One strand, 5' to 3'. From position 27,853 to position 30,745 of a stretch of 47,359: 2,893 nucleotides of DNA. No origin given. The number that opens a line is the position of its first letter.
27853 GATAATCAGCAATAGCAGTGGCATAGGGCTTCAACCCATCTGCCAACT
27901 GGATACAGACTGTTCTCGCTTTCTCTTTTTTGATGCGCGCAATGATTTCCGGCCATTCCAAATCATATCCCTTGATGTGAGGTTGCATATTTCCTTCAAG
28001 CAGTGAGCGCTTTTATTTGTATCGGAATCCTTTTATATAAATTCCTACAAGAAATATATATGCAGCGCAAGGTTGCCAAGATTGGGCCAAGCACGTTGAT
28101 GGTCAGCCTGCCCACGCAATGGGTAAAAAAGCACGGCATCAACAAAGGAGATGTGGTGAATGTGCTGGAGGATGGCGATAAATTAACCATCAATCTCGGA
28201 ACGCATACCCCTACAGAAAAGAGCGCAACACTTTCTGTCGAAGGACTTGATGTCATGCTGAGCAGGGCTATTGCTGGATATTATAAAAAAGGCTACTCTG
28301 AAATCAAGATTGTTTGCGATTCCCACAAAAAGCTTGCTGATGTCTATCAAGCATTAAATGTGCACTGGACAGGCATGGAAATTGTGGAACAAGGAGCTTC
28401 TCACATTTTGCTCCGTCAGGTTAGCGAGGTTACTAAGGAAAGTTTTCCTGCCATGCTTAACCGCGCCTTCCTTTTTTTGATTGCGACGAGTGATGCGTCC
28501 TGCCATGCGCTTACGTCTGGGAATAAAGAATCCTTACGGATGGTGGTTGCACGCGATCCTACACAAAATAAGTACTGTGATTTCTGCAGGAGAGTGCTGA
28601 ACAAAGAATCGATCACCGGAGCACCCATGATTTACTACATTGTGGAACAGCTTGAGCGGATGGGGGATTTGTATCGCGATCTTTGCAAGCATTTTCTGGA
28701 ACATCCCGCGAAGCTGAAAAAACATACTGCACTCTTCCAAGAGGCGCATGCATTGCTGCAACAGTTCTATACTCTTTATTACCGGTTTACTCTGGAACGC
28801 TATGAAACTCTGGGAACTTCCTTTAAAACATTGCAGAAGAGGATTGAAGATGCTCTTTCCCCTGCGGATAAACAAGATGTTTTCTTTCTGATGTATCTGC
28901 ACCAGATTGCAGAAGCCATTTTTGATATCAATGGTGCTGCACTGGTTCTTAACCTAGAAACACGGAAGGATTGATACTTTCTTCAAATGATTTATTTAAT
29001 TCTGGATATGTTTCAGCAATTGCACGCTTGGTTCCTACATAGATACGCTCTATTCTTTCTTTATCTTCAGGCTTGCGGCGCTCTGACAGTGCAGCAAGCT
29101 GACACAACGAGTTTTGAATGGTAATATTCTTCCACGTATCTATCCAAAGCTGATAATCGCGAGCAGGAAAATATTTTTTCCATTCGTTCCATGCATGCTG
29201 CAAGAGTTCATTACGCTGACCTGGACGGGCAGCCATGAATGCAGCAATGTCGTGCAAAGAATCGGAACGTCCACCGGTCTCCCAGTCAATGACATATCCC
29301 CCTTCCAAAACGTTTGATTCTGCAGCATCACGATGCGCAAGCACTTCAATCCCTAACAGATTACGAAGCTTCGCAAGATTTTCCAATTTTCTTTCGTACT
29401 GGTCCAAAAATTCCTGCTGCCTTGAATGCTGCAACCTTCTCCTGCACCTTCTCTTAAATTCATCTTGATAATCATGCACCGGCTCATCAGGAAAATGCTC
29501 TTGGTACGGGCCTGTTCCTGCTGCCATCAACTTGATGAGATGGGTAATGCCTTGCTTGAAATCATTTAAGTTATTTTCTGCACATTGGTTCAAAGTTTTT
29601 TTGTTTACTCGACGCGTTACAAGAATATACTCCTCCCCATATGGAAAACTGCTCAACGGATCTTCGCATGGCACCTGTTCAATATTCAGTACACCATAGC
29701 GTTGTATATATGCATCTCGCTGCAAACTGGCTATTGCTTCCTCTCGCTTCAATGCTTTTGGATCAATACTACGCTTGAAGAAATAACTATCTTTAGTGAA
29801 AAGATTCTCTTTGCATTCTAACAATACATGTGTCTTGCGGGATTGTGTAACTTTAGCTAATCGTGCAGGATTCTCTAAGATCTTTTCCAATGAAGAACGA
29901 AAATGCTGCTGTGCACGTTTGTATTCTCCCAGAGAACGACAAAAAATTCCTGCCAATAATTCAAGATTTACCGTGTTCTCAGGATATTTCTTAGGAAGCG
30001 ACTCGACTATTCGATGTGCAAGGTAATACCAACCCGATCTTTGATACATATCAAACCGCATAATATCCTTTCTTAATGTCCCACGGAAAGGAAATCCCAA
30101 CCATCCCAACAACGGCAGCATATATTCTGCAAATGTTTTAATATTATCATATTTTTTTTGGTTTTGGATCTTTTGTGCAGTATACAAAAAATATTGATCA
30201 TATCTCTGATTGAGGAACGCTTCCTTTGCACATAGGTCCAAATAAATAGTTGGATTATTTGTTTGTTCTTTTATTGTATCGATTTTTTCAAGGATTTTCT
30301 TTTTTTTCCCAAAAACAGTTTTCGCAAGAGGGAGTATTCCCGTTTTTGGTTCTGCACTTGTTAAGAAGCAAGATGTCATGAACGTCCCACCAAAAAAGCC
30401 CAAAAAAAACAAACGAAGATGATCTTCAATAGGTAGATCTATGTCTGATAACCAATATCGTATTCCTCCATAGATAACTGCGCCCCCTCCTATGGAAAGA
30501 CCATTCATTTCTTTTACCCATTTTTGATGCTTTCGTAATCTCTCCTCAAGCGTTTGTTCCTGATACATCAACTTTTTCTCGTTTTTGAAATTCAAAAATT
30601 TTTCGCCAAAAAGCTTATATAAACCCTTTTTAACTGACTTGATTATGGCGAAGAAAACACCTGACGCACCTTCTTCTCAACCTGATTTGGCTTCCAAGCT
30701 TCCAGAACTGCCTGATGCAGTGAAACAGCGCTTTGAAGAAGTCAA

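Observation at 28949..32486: Divergent pair: membrane-anchored APH-like kinase and an NTase-HEPN-like protein with internal module duplication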

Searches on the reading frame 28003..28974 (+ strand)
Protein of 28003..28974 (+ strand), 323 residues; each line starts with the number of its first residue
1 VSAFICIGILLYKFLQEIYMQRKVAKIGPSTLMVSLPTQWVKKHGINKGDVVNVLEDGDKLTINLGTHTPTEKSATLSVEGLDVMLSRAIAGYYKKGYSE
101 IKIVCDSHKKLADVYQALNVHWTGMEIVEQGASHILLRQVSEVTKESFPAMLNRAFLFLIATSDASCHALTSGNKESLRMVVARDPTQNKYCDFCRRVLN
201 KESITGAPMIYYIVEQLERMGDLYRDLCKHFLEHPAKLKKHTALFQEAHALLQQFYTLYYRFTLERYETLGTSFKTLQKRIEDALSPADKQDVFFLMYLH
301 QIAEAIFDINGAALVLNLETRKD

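Call 3: search_protein_families(library=pfam, proteins=[window:28003-28974:+], max_evalue=1)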
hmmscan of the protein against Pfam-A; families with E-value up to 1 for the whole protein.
window:28003-28974:+ (323 aa): 2 families
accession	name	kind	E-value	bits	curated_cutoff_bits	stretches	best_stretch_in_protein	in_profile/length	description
PF04014.23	MazE_antitoxin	-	6.6e-08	32.8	24.7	1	28-63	4-40/48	Antidote-toxin recognition MazE, bacterial antitoxin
PF01895.24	PhoU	-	0.01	16.6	23.5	1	163-229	12-87/89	PhoU domain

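Call 4: search_protein_families(library=ncbifam, proteins=[window:28003-28974:+], max_evalue=1)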
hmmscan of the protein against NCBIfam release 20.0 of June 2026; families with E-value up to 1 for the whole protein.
window:28003-28974:+ (323 aa): 2 families
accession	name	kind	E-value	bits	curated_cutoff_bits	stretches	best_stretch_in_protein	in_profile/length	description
TIGR02135.1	phoU_full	equivalog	0.00093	18.8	130.25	1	138-231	104-203/212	phosphate signaling complex protein PhoU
TIGR02609.1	doc_partner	hypoth_equivalog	0.007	16.7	55.9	1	22-63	1-41/74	putative addiction module antidote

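Call 60: search_protein_families(library=padloc, proteins=[window:28060-28971:+], max_evalue=0.1)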
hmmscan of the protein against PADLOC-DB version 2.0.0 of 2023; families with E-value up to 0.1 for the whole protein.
window:28060-28971:+ (304 aa): 0 families

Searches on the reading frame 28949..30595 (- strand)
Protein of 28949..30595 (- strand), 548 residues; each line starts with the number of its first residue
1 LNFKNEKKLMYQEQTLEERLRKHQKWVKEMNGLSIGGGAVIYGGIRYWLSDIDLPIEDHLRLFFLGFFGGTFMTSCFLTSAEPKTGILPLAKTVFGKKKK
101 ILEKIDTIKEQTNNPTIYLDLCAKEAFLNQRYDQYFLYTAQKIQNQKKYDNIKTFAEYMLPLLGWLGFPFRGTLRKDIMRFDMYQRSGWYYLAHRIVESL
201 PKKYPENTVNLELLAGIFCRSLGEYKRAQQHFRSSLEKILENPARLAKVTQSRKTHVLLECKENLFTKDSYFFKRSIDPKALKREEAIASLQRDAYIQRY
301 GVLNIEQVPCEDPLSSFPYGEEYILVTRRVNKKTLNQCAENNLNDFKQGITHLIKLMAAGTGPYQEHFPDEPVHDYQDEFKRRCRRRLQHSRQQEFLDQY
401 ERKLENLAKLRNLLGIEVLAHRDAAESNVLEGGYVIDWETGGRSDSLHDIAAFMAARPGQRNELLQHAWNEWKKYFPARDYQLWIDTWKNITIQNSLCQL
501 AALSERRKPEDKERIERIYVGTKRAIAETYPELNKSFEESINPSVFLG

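Call 3: search_protein_families(library=pfam, proteins=[window:28949-30595:-], max_evalue=1)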
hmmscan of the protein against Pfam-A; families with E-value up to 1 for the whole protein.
window:28949-30595:- (548 aa): 4 families
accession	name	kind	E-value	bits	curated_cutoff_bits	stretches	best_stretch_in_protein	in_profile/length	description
PF01636.29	APH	-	4.7e-06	27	23.2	1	375-468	126-225/239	Phosphotransferase enzyme family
PF14766.11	RPA_interact_N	-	0.0017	18.4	28.8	1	374-394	11-31/39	Replication protein A interacting N-terminal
PF13176.12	TPR_7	-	0.087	13.4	27.9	1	212-243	3-35/36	Tetratricopeptide repeat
PF17153.9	CHASE9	-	0.15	12.7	27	1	264-335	14-85/116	Periplasmic sensor domain, extracellular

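Call 4: search_protein_families(library=ncbifam, proteins=[window:28949-30595:-], max_evalue=1)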
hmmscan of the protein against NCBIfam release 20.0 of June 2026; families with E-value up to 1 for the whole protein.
window:28949-30595:- (548 aa): 3 families
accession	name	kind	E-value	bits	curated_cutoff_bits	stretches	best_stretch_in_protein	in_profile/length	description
NF041256.1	GntI_guanitoxin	equivalog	9.4e-05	21.8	357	1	395-456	147-216/282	guanitoxin biosynthesis pre-guanitoxin N-oxide kinase GntI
NF033856.1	T4SS_effec_BID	subfamily_domain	0.063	13.3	45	0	87-113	22-48/109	BID domain-containing T4SS effector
TIGR02721.1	ycfN_thiK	equivalog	0.065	12.4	299.45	1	418-467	147-200/256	thiamine kinase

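Call 6: find_homologous_proteins(query=window:28949-30595:-)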
Query window:28949-30595:- (548 aa): 1 proteins with E <= 0.001 among 8000 candidates.
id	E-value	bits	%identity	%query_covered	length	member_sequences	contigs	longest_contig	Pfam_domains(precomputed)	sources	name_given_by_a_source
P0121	0.0e+0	1021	100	81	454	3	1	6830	PF01636.30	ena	-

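Call 28: find_homologous_proteins(query=A2)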
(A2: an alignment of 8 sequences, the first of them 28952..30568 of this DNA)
Query A2 (8 sequences) (539 aa, profile of the alignment): 3 proteins with E <= 0.001 among 8000 candidates.
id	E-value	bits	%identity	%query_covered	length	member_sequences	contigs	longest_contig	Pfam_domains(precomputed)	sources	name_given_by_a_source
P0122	2.3e-181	622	33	93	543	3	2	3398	PF01636.30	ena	-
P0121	7.2e-158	545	100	82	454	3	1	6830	PF01636.30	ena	-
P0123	1.5e-56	210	34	59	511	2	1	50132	PF01636.30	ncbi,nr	ncbi:MAG: phosphotransferase [Nanoarchaeota archaeon]|nr:phosphotransferase [Nanoarchaeota archaeon]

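Call 46: search_protein_representatives(alignment_id=A3)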
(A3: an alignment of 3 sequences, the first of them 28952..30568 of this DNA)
Query: 3 sequences, 550 profile positions. Proteins with E-value up to 0.001 (for the whole library): 73; up to 1e-10: 27; up to 1e-30: 8. The best 73 are listed.
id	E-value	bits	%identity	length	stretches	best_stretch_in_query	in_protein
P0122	6.2e-286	966.0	-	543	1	1-550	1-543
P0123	8.9e-238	807.0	-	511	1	40-549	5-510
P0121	5.3e-230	781.4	-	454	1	104-550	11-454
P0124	1.6e-73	264.9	-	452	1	113-544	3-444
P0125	3.3e-68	247.3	-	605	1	59-546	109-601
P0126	9.9e-63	229.2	-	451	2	3-326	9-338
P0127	1.8e-57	211.9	-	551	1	147-538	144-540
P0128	3.9e-55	204.2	-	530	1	104-546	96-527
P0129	2.5e-25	105.8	-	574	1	88-542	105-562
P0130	1.2e-23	100.3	-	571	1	55-542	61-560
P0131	1.7e-23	99.7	-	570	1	92-543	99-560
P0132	9.8e-20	87.3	-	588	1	76-517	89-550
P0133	6.7e-19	84.6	-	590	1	188-545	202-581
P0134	1.4e-18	83.5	-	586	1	97-503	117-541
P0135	2.0e-18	83.0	-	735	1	194-543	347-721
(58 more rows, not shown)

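Call 60: search_protein_families(library=padloc, proteins=[window:28952-30568:-], max_evalue=0.1)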
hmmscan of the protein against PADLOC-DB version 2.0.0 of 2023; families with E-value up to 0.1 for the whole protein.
window:28952-30568:- (539 aa): 0 families

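Call 66: find_encoding_contigs(protein=P0123, flank=6000, max_places=2)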
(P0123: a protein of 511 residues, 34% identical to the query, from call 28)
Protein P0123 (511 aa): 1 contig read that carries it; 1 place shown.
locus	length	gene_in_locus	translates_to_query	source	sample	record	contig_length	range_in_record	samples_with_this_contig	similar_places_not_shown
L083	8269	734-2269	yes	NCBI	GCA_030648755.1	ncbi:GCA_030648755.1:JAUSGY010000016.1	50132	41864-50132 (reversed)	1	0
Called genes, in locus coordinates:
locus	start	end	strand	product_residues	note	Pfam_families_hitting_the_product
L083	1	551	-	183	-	?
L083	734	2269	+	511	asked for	PF01636:APH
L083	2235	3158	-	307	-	PF04014:MazE_antitoxin (weak)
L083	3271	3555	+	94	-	PF01866:Diphthamide_syn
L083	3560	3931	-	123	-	-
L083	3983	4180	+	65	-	-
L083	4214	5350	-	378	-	-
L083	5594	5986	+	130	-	-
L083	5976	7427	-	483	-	-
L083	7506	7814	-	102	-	PF00338:Ribosomal_S10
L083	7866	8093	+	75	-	-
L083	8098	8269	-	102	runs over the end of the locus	-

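Call 67: find_encoding_contigs(protein=P0129, flank=6000, max_places=2)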
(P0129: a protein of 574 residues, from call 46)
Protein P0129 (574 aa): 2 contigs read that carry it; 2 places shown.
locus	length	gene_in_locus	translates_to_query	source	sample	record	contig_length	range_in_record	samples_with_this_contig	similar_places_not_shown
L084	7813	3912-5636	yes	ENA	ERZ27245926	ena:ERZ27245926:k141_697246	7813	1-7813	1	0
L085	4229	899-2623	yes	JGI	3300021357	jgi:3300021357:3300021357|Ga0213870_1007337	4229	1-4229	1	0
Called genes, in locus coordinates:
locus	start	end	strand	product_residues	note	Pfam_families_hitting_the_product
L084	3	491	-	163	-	?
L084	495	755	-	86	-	PF01247:Ribosomal_L35Ae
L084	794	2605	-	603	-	-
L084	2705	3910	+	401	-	-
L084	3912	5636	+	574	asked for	-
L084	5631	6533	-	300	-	PF04014:MazE_antitoxin (weak)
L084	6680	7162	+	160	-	PF01037:AsnC_trans_reg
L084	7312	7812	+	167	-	?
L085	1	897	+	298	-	?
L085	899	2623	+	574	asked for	-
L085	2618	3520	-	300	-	PF04014:MazE_antitoxin (weak)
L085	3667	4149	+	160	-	PF01037:AsnC_trans_reg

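Call 79: search_solved_structures(query=A2, max_evalue=1, show_alignments=1)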
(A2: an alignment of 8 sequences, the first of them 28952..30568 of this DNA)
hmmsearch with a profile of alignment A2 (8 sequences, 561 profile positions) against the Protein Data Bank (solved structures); distinct sequences matched with E-value up to 1: 144 (the best 60 are shown).
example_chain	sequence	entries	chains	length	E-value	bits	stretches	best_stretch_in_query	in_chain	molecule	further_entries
3csv_A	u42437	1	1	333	2.3e-07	32.9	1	351-516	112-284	Aminoglycoside phosphotransferase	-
7obi_A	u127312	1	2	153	1e-06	30.8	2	197-255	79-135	CTPR-rv4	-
4r77_B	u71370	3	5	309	1.5e-05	26.9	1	405-489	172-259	Choline kinase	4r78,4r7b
7s3l_A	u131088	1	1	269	8.3e-05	24.5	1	406-468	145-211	Aminoglycoside phosphotransferase family protein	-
3c5i_A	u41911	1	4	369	0.00012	23.9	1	420-505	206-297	Choline kinase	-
8w7l_B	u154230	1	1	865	0.00053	21.8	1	404-453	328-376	Protein kinase domain-containing protein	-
8w7l_A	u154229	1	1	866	0.00053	21.8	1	404-453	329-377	Protein kinase domain-containing protein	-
8w7a_A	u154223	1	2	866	0.00053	21.8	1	404-453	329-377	Protein kinase domain-containing protein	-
8w7j_A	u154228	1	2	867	0.00053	21.8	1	404-453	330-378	Protein kinase domain-containing protein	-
8wgo_A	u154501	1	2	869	0.00053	21.8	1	404-453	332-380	Protein kinase domain-containing protein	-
3i0o_A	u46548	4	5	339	0.00093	21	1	403-520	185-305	Spectinomycin phosphotransferase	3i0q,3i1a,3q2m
2wqh_A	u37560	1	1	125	0.0014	20.4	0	137-165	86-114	CTPR3Y3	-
9qos_A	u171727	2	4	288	0.0035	19.1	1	309-458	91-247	Aminoglycoside 3'-phosphotransferase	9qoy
3dxq_A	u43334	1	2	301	0.004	18.9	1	424-471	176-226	choline/ethanolamine kinase family protein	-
3fi8_A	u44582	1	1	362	0.0043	18.8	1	404-462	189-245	Choline kinase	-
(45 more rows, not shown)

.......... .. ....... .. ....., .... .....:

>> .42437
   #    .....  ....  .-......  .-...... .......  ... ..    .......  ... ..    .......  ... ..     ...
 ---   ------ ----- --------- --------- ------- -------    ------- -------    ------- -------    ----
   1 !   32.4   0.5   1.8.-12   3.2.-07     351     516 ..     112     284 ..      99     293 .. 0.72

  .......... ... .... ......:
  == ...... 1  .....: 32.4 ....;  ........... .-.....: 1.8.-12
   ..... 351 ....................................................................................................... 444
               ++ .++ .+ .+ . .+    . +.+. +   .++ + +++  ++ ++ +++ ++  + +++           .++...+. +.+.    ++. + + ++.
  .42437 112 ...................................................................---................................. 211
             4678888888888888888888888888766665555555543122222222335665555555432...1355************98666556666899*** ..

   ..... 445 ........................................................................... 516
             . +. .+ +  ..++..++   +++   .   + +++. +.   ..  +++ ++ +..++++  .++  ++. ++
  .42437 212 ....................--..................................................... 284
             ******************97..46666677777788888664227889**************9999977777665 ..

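Call 80: search_protein_families(library=pfam, alignment_id=A2, max_evalue=0.01)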
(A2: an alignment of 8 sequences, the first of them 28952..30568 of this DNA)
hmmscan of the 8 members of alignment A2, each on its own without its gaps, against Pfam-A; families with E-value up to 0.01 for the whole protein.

A. member 1, window:28952-30568:- (539 aa): 2 families
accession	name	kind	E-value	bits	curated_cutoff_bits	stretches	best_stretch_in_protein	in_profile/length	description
PF01636.29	APH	-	4.6e-06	27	23.2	1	366-459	126-225/239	Phosphotransferase enzyme family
PF14766.11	RPA_interact_N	-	0.0017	18.4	28.8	1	365-385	11-31/39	Replication protein A interacting N-terminal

B. families by the number of members that match (of 8 scanned): 4 families
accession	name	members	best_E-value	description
PF01636.29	APH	7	4.4e-14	Phosphotransferase enzyme family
PF14766.11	RPA_interact_N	1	0.0017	Replication protein A interacting N-terminal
PF07719.23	TPR_2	1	0.0084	Tetratricopeptide repeat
PF05400.18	FliT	1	0.0093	Flagellar protein FliT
